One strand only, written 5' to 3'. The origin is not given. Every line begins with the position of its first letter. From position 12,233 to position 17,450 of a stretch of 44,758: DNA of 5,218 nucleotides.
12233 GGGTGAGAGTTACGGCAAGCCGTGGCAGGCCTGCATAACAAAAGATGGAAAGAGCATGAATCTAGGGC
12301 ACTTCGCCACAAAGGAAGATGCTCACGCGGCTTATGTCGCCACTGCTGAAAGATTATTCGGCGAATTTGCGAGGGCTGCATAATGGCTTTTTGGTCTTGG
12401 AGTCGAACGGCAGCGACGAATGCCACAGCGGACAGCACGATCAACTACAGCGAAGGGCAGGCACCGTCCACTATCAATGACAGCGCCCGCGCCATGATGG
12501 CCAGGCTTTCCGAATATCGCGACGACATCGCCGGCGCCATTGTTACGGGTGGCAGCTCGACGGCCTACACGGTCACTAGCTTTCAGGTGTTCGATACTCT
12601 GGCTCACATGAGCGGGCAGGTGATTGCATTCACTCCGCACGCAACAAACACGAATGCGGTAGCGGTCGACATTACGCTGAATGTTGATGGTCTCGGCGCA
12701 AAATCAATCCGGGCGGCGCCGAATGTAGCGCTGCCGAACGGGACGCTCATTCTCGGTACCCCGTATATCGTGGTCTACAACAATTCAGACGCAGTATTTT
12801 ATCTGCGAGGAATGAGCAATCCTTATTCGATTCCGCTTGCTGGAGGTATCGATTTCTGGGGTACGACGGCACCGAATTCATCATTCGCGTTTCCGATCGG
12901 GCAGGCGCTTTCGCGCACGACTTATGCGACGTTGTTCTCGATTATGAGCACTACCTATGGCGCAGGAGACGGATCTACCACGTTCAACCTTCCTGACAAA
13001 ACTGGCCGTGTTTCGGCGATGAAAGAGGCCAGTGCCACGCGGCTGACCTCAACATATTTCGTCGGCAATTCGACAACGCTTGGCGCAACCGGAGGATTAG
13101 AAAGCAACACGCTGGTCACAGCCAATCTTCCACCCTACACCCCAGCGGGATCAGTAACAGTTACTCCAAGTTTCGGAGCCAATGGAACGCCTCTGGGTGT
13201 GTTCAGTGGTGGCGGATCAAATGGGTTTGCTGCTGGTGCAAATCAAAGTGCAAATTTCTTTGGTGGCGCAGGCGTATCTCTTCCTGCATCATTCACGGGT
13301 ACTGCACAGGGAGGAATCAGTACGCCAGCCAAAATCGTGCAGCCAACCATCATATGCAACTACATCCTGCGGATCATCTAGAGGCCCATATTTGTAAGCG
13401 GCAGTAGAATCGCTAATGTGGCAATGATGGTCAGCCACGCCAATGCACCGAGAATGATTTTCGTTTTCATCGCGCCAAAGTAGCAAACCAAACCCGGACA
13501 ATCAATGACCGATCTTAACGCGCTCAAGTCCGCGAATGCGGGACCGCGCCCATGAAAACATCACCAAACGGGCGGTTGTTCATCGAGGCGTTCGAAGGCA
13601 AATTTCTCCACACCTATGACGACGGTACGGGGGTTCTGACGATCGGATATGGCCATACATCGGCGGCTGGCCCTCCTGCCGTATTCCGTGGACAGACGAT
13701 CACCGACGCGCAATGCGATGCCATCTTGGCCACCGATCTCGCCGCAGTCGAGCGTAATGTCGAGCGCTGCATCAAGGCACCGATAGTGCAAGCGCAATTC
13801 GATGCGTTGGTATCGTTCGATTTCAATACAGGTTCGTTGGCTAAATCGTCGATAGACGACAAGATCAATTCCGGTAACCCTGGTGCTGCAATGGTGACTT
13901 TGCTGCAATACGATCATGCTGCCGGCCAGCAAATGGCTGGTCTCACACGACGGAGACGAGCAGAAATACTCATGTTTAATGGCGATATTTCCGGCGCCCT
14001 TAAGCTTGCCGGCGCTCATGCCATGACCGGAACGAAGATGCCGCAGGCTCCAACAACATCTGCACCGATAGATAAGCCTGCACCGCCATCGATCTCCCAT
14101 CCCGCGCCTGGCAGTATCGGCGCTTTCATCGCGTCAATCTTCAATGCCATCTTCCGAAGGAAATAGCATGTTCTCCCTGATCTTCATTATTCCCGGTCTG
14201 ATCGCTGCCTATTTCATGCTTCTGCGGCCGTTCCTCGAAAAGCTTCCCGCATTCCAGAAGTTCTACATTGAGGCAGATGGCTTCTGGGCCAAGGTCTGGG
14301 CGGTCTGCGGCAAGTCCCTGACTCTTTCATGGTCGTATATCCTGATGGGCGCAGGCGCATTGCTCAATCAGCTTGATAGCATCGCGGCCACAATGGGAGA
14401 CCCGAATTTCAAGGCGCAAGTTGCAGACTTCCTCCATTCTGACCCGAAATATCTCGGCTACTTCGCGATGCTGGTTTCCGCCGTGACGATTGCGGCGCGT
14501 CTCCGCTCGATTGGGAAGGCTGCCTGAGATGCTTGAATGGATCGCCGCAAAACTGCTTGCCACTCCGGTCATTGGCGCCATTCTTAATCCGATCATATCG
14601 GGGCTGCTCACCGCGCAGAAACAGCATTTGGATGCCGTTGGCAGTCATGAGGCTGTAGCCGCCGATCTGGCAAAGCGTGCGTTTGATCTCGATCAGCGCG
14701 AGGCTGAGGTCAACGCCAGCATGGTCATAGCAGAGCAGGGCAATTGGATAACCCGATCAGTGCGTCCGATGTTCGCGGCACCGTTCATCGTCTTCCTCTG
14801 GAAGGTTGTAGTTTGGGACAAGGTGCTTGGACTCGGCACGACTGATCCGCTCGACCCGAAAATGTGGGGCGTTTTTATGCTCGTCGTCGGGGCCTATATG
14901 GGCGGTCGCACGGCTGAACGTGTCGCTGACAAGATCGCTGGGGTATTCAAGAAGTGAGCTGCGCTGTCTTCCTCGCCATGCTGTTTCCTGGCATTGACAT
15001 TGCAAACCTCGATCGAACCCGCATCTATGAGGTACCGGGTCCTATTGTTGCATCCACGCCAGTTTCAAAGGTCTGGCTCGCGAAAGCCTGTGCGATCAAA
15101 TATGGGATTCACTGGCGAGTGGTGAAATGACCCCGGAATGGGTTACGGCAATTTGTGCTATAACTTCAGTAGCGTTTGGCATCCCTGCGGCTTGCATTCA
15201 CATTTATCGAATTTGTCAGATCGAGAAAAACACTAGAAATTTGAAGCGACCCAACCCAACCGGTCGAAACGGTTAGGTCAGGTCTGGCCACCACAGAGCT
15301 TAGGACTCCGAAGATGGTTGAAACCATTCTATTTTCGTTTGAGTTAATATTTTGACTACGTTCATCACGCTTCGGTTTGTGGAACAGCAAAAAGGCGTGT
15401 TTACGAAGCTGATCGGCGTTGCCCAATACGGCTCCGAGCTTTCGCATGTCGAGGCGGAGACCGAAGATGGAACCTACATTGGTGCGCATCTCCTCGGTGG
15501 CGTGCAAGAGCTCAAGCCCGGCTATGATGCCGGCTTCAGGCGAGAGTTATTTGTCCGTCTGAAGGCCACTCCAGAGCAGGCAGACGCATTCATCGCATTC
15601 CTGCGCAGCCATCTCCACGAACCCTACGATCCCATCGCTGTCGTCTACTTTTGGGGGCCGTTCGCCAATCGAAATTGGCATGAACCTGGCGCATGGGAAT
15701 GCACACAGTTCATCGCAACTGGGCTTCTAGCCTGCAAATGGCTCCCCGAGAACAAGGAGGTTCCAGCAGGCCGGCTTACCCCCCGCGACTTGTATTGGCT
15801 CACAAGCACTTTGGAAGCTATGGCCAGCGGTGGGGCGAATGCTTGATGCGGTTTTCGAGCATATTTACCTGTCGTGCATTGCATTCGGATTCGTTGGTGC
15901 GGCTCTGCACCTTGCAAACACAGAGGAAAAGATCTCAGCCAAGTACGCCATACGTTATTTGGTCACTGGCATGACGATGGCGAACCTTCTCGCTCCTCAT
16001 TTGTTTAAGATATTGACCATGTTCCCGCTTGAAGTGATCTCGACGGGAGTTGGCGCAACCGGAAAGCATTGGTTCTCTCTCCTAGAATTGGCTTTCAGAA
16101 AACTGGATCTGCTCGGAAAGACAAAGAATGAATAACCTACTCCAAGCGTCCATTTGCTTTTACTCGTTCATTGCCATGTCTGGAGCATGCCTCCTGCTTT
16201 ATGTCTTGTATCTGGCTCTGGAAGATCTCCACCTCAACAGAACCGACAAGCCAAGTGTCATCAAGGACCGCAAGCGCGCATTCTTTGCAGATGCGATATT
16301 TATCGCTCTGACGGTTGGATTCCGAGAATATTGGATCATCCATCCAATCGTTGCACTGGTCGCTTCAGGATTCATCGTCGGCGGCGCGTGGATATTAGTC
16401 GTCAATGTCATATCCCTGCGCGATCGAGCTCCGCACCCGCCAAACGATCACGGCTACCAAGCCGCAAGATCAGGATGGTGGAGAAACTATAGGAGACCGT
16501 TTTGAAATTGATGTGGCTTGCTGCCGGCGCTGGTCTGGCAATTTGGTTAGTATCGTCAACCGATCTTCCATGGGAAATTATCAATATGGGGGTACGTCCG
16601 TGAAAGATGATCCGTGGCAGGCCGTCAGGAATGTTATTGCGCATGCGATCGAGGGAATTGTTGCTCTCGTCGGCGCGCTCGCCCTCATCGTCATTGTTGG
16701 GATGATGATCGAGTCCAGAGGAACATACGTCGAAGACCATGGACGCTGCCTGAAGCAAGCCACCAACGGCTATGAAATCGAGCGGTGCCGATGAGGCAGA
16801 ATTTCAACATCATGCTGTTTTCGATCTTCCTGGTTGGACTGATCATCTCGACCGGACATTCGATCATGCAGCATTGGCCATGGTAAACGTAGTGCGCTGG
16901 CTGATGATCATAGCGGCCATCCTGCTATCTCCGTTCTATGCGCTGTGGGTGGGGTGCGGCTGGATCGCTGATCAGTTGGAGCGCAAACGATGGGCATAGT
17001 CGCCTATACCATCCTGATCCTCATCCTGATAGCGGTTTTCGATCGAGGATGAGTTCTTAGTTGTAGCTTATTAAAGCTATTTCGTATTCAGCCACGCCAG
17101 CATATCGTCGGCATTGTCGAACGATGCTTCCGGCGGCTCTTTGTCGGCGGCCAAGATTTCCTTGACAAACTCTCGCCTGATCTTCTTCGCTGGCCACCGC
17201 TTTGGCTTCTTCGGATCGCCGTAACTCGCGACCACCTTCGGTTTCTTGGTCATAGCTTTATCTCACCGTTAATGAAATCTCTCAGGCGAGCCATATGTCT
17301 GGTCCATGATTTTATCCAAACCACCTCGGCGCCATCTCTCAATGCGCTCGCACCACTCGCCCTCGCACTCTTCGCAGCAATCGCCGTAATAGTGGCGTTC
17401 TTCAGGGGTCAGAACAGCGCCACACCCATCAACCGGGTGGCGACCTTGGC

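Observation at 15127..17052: Low-GC island after the lysis cassette: permuted papain-like peptidase followed by a chain of overlapped membrane micro-ORFs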

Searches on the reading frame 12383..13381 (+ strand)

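Call 98: search_protein_families(library=pfam, proteins=[window:12383-13381:+], max_evalue=0.001)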
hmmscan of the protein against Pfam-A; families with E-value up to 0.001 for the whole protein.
window:12383-13381:+ (332 aa): 1 family
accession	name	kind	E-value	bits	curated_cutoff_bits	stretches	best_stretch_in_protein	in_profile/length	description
PF07484.17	Collar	-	1.6e-14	54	24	1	156-210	3-56/57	Phage Tail Collar Domain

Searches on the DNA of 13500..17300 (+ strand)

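Call 4: search_dna_similar(query=window:13500-17300:+, collection=phages, mode=distant, max_rows=25)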
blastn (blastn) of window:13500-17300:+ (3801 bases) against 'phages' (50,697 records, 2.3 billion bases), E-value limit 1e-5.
Records with a match: 1; places in all: 1; records where one place covers at least 80% of the query: 0.
Best place of each record, by identity: 60-80% 1.
By first word of the organism name: Bradyrhizobium 1.
By host as written in the record: Bradyrhizobium elkanii USDA 76 1.
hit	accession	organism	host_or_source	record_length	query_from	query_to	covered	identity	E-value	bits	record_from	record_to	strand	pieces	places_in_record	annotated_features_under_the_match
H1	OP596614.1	Bradyrhizobium phage ppBeUSDA76-2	Bradyrhizobium elkanii USDA 76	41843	52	369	8%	70.4%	4e-26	128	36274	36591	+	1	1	lysozyme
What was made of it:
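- Tried and rejected: The host is inferred only from 70% nucleotide identity of the lysozyme gene to a Bradyrhizobium phage (call 4).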

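Call 41: search_rna_families(source=window, start=15100, end=15450, threshold=evalue, max_evalue=10)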
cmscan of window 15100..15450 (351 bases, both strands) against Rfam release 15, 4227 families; matches with E-value up to 10: 5.
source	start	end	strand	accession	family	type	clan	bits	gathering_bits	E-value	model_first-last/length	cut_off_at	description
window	15308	15375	+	RF00268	snoZ7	Gene; snRNA; snoRNA; CD-box;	CL00057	21.1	43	0.21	1-78/78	no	Small nucleolar RNA snoZ7/snoR77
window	15211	15247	+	RF01371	CRISPR-DR58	Gene; CRISPR;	-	16.8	38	1.3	1-37/37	no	CRISPR RNA direct repeat element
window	15304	15345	+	RF00160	snoZ159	Gene; snRNA; snoRNA; CD-box;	CL00065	15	39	6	1-86/86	no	Small nucleolar RNA Z159/U59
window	15283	15408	-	RF04321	tmRNA_permuted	Gene;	-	11.1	47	3.5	1-213/213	no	permuted transfer-messenger RNA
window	15431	15442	-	RF01145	sR14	Gene; snRNA; snoRNA; CD-box;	-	9.5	38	4.7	43-54/54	no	Small nucleolar RNA sR14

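Call 86: get_annotated_region(hit=H1, flank=5500)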
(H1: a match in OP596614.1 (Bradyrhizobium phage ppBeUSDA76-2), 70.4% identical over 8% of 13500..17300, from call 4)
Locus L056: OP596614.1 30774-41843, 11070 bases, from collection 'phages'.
description: Bradyrhizobium phage ppBeUSDA76-2, complete genome.
organism: Bradyrhizobium phage ppBeUSDA76-2 (NCBI taxid 3003364)
taxonomy: Viruses; Duplodnaviria; Heunggongvirae; Uroviricota; Caudoviricetes
host: Bradyrhizobium elkanii USDA 76; source: -; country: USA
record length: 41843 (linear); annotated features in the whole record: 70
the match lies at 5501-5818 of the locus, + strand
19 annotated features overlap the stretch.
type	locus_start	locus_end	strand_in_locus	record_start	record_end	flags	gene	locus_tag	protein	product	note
CDS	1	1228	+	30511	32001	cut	-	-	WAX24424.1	hypothetical protein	-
CDS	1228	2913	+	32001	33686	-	-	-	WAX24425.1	hypothetical protein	-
CDS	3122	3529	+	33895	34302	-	-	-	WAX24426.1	hypothetical protein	-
CDS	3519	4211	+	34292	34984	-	-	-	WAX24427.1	lysozyme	-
CDS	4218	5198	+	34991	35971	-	-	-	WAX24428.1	tail fiber protein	-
CDS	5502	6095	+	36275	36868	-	-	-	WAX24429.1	lysozyme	-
CDS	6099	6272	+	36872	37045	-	-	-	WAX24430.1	hypothetical protein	-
CDS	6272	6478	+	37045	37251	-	-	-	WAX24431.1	hypothetical protein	-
CDS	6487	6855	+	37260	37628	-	-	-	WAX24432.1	hypothetical protein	-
CDS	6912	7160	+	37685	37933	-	-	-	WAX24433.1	hypothetical protein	-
CDS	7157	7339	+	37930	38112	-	-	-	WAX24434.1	hypothetical protein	-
CDS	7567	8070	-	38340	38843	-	-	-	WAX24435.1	pilus assembly protein N-terminal domain-containing protein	-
CDS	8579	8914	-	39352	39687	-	-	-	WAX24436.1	hypothetical protein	-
CDS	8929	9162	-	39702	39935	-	-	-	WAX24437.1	hypothetical protein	-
CDS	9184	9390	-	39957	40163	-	-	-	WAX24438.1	hypothetical protein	-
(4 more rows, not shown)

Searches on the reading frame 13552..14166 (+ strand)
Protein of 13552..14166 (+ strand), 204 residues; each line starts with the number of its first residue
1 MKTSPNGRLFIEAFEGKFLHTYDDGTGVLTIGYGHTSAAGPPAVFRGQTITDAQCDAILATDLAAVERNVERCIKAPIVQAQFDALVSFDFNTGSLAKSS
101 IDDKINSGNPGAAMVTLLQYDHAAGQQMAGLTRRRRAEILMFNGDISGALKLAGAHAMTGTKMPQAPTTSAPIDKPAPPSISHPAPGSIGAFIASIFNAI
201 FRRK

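Call 5: search_protein_families(library=pfam, proteins=[window:13552-14166:+], max_evalue=1)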
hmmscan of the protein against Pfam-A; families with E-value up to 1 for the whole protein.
window:13552-14166:+ (204 aa): 2 families
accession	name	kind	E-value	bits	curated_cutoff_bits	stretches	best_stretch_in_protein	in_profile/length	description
PF00959.24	Phage_lysozyme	-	8.8e-34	117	22.3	1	13-138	2-125/125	Phage lysozyme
PF15116.11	CD52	-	0.39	11.2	27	0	168-196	10-36/44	CAMPATH-1 antigen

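Call 6: search_protein_families(library=phrogs, proteins=[window:13552-14166:+], max_evalue=1)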
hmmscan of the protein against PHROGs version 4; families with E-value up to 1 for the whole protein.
window:13552-14166:+ (204 aa): 12 families
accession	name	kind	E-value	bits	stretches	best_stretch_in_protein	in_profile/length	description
phrog_7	-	lysis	3e-46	159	1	1-153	552-706/873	endolysin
phrog_33083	-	lysis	1.6e-13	51.2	1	1-144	1-142/456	endolysin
phrog_7910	-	lysis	2.4e-11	45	1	58-138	5-87/96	endolysin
phrog_28234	-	lysis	4.2e-11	43.5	1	29-146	99-223/372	endolysin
phrog_10457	-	lysis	5.9e-11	43.4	1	61-142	10-93/95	endolysin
phrog_3572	-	lysis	0.00042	19.9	1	12-148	272-407/653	endolysin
phrog_15410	-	unknown function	0.013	15.6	1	15-68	182-235/311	-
phrog_13211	-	tail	0.023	13.7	1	16-66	760-806/887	baseplate hub subunit and tail lysozyme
phrog_16615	-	other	0.033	13.9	1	78-144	283-350/529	peptidase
phrog_6543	-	unknown function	0.066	14.5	1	13-43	33-63/71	-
phrog_3617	-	unknown function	0.28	11.3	1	19-102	269-358/405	-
phrog_33474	-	unknown function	0.32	11.5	1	8-100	102-190/230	-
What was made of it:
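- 13552..14957 (+): Context: the canonical lysis genes upstream. These are the lysozyme (13552-14166), a 127-aa TM protein (14144-14527) and a GTA-type 3-TM holin (14490-14957). PHROG 3427 holin E=7.7e-9 (calls 5, 6).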

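Call 88: find_related_loci(query=window:13552-14166:+, collection=viral_contigs, flank=6000)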
Query window:13552-14166:+ (204 aa) in viral_contigs; peptide patterns used: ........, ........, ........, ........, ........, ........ (x = any residue, [..] = any of these).
32 stretches matched a pattern; 15 encode a relative of the query (tblastn E <= 1e-3); 15 distinct loci.
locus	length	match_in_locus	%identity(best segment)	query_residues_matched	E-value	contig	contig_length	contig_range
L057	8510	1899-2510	81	1-204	7e-111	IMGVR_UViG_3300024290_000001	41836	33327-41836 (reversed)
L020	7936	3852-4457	79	1-204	5e-101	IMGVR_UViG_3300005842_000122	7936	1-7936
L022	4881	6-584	77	10-204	8e-96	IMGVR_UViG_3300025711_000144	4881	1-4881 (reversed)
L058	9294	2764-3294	81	1-177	2e-86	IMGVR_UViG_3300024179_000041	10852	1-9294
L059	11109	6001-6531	81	1-177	2e-86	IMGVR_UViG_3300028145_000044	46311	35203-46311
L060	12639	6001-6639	65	1-203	4e-83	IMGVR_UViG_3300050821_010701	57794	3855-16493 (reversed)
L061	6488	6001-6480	85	1-160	1e-82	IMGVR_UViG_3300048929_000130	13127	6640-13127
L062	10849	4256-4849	67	1-198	7e-82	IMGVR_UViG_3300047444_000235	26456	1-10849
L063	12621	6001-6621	72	1-204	1e-87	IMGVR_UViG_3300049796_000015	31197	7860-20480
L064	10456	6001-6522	64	1-178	3e-71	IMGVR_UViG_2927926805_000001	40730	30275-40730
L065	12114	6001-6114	74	167-204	5e-13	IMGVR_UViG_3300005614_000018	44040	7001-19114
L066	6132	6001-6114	74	167-204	5e-13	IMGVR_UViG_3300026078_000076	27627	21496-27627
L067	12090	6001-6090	83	175-204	9e-12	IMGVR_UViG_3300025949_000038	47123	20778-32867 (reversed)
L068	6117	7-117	73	168-204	2e-11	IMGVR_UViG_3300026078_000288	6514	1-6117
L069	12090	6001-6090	73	175-204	3e-10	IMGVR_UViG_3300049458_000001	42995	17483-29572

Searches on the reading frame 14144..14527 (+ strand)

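Call 5: search_protein_families(library=pfam, proteins=[window:14144-14527:+], max_evalue=1)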
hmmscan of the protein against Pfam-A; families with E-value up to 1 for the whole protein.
window:14144-14527:+ (127 aa): 2 families
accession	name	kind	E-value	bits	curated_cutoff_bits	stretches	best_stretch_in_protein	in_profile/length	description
PF25612.1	DUF7940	-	0.029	15.4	27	1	62-121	12-61/63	Family of unknown function (DUF7940)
PF01252.23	Peptidase_A8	-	0.036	14.7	25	1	56-100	77-113/142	Signal peptidase (SPase) II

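Call 6: search_protein_families(library=phrogs, proteins=[window:14144-14527:+], max_evalue=1)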
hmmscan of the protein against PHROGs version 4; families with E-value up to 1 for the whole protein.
window:14144-14527:+ (127 aa): 0 families

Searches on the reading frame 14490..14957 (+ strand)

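Call 5: search_protein_families(library=pfam, proteins=[window:14490-14957:+], max_evalue=1)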
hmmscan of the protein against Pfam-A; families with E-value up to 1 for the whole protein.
window:14490-14957:+ (155 aa): 1 family
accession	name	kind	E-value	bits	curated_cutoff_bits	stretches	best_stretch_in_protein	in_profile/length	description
PF11351.13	GTA_holin_3TM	-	4.8e-05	24.3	24.8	1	48-141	23-123/123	Holin of 3TMs, for gene-transfer release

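Call 6: search_protein_families(library=phrogs, proteins=[window:14490-14957:+], max_evalue=1)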
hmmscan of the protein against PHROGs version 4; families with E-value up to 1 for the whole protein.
window:14490-14957:+ (155 aa): 2 families
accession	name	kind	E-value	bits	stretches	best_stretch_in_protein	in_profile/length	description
phrog_3427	-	lysis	7.7e-09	36.7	1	32-148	15-138/141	holin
phrog_22520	-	unknown function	0.41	10.9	1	3-88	86-173/330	-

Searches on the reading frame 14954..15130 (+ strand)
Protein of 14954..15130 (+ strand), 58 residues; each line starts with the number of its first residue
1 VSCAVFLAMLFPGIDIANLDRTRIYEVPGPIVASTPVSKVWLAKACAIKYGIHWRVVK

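Call 5: search_protein_families(library=pfam, proteins=[window:14954-15130:+], max_evalue=1)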
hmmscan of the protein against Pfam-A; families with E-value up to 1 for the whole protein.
window:14954-15130:+ (58 aa): 0 families

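Call 6: search_protein_families(library=phrogs, proteins=[window:14954-15130:+], max_evalue=1)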
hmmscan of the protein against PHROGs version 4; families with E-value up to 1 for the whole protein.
window:14954-15130:+ (58 aa): 0 families

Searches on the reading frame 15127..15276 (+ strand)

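Call 5: search_protein_families(library=pfam, proteins=[window:15127-15276:+], max_evalue=1)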
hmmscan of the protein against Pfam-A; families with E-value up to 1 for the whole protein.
window:15127-15276:+ (49 aa): 1 family
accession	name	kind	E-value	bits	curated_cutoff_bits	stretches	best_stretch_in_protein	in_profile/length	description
PF06872.16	EspG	-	0.18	10.8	25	1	2-42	266-308/383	EspG protein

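Call 6: search_protein_families(library=phrogs, proteins=[window:15127-15276:+], max_evalue=1)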
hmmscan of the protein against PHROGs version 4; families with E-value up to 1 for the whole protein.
window:15127-15276:+ (49 aa): 0 families
